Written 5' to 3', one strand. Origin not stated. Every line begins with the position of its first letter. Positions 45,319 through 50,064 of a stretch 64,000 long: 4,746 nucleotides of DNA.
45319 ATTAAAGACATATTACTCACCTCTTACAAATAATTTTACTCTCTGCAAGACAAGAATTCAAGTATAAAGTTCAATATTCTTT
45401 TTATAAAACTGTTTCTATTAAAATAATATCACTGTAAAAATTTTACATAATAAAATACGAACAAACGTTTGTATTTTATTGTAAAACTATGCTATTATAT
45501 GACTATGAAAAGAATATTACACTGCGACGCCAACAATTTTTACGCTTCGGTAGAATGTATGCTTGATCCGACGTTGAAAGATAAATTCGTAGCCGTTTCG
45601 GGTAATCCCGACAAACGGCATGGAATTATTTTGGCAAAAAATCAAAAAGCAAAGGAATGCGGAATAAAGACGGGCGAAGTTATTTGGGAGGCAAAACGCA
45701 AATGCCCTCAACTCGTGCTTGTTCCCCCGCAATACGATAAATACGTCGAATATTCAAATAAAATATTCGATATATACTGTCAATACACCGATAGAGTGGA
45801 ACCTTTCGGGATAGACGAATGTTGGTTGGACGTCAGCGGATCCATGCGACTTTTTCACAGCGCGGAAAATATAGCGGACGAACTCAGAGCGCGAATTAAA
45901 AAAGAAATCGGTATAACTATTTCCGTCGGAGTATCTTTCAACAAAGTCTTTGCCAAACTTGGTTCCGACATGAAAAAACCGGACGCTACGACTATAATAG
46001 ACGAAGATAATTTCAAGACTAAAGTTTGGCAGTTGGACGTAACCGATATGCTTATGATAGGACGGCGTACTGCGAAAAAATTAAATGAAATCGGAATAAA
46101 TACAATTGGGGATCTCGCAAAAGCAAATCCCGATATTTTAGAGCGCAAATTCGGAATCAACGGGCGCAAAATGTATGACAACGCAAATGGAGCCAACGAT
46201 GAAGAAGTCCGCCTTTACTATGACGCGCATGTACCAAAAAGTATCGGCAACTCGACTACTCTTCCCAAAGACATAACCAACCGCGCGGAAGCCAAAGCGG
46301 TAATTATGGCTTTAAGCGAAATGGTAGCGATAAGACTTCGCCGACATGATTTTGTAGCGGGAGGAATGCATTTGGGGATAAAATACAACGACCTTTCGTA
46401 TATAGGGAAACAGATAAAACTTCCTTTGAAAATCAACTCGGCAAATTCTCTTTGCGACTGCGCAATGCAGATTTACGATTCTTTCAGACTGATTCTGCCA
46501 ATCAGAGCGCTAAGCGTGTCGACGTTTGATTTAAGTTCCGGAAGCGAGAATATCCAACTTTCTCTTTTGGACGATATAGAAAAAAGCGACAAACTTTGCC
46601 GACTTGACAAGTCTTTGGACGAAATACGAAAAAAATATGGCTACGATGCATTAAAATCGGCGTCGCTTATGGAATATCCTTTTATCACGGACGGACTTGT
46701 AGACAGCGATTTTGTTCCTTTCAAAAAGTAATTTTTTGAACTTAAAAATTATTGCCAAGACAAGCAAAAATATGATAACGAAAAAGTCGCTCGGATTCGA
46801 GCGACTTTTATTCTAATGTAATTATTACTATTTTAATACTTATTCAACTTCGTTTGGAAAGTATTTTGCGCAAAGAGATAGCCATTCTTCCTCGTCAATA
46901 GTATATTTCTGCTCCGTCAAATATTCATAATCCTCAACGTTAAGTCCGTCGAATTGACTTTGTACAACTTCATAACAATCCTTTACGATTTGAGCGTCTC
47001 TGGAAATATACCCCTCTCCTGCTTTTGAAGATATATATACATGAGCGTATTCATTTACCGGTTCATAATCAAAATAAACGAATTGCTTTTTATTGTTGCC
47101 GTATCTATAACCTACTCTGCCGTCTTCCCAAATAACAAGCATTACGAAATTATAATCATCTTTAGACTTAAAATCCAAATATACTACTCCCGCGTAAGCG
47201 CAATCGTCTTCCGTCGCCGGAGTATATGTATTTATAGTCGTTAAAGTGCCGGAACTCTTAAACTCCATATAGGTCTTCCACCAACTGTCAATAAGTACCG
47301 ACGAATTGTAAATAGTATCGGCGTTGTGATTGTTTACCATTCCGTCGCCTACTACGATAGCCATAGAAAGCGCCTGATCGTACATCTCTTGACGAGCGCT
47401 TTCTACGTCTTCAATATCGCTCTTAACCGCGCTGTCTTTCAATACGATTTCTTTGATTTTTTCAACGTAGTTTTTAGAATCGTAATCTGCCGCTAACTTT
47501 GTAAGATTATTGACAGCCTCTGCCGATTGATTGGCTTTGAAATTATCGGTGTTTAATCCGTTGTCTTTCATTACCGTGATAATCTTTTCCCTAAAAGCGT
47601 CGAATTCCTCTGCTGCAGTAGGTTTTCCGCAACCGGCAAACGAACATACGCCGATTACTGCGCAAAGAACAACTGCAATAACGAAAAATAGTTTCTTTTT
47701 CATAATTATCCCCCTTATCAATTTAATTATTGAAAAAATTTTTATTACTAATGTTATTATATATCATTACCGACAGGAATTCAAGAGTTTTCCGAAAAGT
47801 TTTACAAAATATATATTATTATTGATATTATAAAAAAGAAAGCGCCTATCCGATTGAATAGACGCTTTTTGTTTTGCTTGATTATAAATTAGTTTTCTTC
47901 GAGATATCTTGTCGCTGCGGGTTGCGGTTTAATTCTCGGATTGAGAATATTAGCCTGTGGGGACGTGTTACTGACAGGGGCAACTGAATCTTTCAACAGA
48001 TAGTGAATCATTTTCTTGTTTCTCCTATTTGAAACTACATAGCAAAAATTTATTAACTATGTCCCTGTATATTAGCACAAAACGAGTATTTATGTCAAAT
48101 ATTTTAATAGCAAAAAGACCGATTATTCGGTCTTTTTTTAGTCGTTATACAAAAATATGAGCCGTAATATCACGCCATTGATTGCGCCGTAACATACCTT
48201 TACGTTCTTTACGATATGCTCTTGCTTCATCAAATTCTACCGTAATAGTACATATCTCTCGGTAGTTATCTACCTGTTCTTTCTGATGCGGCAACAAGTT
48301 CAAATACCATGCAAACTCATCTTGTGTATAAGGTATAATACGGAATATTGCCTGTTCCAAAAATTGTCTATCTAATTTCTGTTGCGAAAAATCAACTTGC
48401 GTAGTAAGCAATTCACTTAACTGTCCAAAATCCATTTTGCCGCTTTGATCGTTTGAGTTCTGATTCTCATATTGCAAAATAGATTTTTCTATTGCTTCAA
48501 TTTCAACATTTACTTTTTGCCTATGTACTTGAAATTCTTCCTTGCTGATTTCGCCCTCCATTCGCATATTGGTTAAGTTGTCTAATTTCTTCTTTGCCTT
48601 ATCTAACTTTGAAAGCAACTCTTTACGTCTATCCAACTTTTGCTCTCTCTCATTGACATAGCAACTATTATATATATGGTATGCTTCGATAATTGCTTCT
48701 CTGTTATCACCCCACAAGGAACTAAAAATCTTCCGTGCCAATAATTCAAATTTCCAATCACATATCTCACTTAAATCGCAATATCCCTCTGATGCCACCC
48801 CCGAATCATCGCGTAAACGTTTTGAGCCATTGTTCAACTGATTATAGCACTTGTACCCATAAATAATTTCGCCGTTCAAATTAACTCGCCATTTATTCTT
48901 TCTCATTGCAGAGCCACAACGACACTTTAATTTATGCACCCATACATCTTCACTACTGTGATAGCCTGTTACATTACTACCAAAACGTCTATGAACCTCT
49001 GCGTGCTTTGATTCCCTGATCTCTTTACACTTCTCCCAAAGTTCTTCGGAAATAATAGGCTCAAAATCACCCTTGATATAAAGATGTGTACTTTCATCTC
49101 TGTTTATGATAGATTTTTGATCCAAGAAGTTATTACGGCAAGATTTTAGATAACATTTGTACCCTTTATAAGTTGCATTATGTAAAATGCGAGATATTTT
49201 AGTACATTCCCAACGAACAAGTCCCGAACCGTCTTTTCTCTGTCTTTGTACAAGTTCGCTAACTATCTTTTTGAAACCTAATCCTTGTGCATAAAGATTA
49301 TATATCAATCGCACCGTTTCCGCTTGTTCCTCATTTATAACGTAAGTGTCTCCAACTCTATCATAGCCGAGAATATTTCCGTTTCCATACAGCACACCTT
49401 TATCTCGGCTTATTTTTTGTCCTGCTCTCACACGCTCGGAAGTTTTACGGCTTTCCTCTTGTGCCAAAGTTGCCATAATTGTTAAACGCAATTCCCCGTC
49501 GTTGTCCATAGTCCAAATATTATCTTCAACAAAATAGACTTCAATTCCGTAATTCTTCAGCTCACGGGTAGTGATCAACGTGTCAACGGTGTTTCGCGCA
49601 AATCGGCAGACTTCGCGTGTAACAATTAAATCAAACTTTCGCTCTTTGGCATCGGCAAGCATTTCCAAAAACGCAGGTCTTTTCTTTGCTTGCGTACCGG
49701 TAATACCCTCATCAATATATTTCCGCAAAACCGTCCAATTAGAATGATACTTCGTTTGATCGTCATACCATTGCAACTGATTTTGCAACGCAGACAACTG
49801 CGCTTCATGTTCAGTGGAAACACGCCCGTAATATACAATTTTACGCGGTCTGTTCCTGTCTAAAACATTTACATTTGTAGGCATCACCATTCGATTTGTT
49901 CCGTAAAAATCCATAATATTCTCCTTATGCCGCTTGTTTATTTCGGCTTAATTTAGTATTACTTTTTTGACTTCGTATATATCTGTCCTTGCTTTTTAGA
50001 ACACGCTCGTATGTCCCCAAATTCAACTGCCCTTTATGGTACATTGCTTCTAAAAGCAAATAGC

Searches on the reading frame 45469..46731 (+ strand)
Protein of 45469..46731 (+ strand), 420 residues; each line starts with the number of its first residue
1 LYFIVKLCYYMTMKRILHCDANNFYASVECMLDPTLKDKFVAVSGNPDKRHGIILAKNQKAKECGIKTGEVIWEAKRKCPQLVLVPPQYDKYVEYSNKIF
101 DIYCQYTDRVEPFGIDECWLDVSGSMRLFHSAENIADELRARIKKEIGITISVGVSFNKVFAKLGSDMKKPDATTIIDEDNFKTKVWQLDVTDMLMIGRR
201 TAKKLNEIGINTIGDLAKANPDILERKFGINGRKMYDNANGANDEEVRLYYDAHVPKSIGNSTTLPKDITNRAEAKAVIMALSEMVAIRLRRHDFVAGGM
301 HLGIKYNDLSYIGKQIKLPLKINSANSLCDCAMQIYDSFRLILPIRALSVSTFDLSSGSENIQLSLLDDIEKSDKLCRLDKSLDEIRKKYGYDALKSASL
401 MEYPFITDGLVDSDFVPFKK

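Call 7: search_protein_families(library=pfam, proteins=[window:45469-46731:+], max_evalue=0.01)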
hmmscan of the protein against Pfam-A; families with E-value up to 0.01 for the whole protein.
window:45469-46731:+ (420 aa): 7 families
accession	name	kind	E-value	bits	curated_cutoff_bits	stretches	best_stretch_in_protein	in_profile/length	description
PF00817.25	IMS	-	1.9e-45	154.9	23.2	1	19-167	1-148/148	impB/mucB/samB family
PF11799.13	IMS_C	-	1.9e-22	80.2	20.7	1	256-366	1-109/109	impB/mucB/samB family C-terminal domain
PF21999.2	IMS_HHH_1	-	3.8e-07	30.9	27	1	197-241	6-51/53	DNA polymerase-iota, thumb domain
PF11798.14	IMS_HHH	-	3.3e-05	24.3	24.4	1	180-210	2-32/32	IMS family HHH motif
PF14520.12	HHH_5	-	0.0002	22.2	27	1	192-230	5-43/57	Helix-hairpin-helix domain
PF14229.12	DUF4332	-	0.0025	18.4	23.2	0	197-231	3-37/122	Domain of unknown function (DUF4332)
PF11731.14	Cdd1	-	0.0029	18.2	25.5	0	191-227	8-44/86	Pathogenicity locus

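Call 66: find_encoding_contigs(protein=window:45499-46731:+, flank=2500, max_places=10)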
Protein window:45499-46731:+ (410 aa): 15 contigs read that carry it; 9 places shown.
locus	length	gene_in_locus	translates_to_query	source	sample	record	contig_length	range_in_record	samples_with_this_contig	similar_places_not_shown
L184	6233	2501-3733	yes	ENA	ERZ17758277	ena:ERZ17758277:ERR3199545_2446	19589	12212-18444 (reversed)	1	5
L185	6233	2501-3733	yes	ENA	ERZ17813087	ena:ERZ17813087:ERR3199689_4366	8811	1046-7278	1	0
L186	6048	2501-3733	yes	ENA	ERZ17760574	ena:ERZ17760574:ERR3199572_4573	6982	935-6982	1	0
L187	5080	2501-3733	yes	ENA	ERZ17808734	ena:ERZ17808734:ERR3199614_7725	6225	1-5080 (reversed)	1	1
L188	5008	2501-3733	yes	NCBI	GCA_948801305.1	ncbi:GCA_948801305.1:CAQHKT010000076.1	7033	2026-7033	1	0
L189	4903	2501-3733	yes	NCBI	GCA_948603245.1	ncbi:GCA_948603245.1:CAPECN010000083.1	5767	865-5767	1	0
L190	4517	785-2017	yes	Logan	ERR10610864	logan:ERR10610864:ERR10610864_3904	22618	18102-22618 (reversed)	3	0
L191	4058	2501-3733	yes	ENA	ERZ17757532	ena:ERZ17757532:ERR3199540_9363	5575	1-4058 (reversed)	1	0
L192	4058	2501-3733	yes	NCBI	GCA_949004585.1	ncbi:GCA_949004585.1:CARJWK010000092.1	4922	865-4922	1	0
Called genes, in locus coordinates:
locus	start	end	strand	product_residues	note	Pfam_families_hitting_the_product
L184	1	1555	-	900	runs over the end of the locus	?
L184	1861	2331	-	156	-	PF04073:tRNA_edit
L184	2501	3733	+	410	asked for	PF00817:IMS, PF21999:IMS_HHH_1 (weak), PF11799:IMS_C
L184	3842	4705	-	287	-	-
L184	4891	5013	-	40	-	-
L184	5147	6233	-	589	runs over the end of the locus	PF00239:Resolvase, PF07508:Recombinase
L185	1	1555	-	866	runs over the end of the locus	?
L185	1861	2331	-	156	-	PF04073:tRNA_edit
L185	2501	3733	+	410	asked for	PF00817:IMS, PF21999:IMS_HHH_1 (weak), PF11799:IMS_C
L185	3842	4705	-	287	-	-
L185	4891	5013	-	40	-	-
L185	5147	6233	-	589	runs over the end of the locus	PF00239:Resolvase, PF07508:Recombinase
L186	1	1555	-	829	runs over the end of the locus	?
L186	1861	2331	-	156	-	PF04073:tRNA_edit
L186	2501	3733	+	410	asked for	PF00817:IMS, PF21999:IMS_HHH_1 (weak), PF11799:IMS_C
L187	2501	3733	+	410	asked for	PF00817:IMS, PF21999:IMS_HHH_1 (weak), PF11799:IMS_C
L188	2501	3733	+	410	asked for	PF00817:IMS, PF21999:IMS_HHH_1 (weak), PF11799:IMS_C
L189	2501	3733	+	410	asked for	PF00817:IMS, PF21999:IMS_HHH_1 (weak), PF11799:IMS_C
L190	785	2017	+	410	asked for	PF00817:IMS, PF21999:IMS_HHH_1 (weak), PF11799:IMS_C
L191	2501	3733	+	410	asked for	PF00817:IMS, PF21999:IMS_HHH_1 (weak), PF11799:IMS_C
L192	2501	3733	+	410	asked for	PF00817:IMS, PF21999:IMS_HHH_1 (weak), PF11799:IMS_C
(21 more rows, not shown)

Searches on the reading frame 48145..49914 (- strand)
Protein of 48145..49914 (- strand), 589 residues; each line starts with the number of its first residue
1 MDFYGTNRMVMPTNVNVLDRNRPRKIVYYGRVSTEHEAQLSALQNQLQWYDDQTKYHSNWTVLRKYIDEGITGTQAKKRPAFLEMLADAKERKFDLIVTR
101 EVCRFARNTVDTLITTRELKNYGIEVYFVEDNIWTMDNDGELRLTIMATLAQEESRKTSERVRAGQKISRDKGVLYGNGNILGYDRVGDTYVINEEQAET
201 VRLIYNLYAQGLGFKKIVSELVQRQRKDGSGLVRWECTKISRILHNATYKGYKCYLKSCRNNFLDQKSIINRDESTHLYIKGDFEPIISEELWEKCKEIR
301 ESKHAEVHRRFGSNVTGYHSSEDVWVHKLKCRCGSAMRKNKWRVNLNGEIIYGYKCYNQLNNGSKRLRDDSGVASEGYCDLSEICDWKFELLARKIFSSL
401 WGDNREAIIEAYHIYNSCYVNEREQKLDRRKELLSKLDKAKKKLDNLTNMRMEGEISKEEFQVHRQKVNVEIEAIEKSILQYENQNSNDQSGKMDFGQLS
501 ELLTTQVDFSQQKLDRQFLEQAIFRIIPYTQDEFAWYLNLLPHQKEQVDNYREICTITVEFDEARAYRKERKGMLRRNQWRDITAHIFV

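Call 7: search_protein_families(library=pfam, proteins=[window:48145-49914:-], max_evalue=0.01)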
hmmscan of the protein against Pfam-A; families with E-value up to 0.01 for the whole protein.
window:48145-49914:- (589 aa): 2 families
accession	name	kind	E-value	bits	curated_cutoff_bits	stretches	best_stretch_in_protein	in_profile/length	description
PF00239.26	Resolvase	-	4e-30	105.2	23.3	1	27-174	2-144/145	Resolvase, N terminal domain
PF07508.19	Recombinase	-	3.1e-17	63.1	21.1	1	195-302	1-101/102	Recombinase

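Call 16: find_encoding_contigs(protein=window:48145-49914:-, flank=10000, max_places=10)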
Protein window:48145-49914:- (589 aa): 23 contigs read that carry it; 10 places shown.
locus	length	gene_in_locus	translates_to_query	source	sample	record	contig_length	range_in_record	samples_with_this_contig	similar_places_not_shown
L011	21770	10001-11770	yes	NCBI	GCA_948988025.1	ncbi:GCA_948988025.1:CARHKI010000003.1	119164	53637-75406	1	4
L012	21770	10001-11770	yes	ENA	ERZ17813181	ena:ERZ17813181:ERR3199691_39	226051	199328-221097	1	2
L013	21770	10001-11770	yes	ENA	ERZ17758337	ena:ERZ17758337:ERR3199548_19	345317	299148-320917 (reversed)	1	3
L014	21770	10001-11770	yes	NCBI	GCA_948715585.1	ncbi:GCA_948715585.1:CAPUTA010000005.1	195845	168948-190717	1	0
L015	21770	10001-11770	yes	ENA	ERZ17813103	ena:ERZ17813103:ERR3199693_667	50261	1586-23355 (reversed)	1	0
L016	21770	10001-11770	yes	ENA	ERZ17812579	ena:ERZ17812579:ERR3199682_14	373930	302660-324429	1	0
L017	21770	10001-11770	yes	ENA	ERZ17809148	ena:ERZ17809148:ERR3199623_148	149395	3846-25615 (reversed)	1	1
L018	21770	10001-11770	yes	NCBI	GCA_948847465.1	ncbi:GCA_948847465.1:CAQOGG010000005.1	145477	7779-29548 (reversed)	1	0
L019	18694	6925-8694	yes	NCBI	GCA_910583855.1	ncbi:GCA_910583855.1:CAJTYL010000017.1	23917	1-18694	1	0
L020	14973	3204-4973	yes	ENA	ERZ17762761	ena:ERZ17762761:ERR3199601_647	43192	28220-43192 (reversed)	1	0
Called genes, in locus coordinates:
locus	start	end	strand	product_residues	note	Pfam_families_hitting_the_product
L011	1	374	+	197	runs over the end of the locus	PF02534:T4SS-DNA_transf, PF12696:TraG-D_C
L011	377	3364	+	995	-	PF01935:DUF87, PF19044:P-loop_TraG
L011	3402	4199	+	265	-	PF22763:NrS1-1_pol-like_HBD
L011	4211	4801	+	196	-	-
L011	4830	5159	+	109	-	-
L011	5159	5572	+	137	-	-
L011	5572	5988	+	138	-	-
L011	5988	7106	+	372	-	PF00145:DNA_methylase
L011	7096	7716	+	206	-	-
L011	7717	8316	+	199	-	-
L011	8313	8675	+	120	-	-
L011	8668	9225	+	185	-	-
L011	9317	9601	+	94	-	-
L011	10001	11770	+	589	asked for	PF00239:Resolvase, PF07508:Recombinase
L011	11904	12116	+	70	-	-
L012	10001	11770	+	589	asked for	PF00239:Resolvase, PF07508:Recombinase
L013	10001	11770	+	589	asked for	PF00239:Resolvase, PF07508:Recombinase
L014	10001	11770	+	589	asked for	PF00239:Resolvase, PF07508:Recombinase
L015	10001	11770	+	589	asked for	PF00239:Resolvase, PF07508:Recombinase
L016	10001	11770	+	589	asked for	PF00239:Resolvase, PF07508:Recombinase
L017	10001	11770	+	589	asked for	PF00239:Resolvase, PF07508:Recombinase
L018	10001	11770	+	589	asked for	PF00239:Resolvase, PF07508:Recombinase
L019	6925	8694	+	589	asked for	PF00239:Resolvase, PF07508:Recombinase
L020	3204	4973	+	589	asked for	PF00239:Resolvase, PF07508:Recombinase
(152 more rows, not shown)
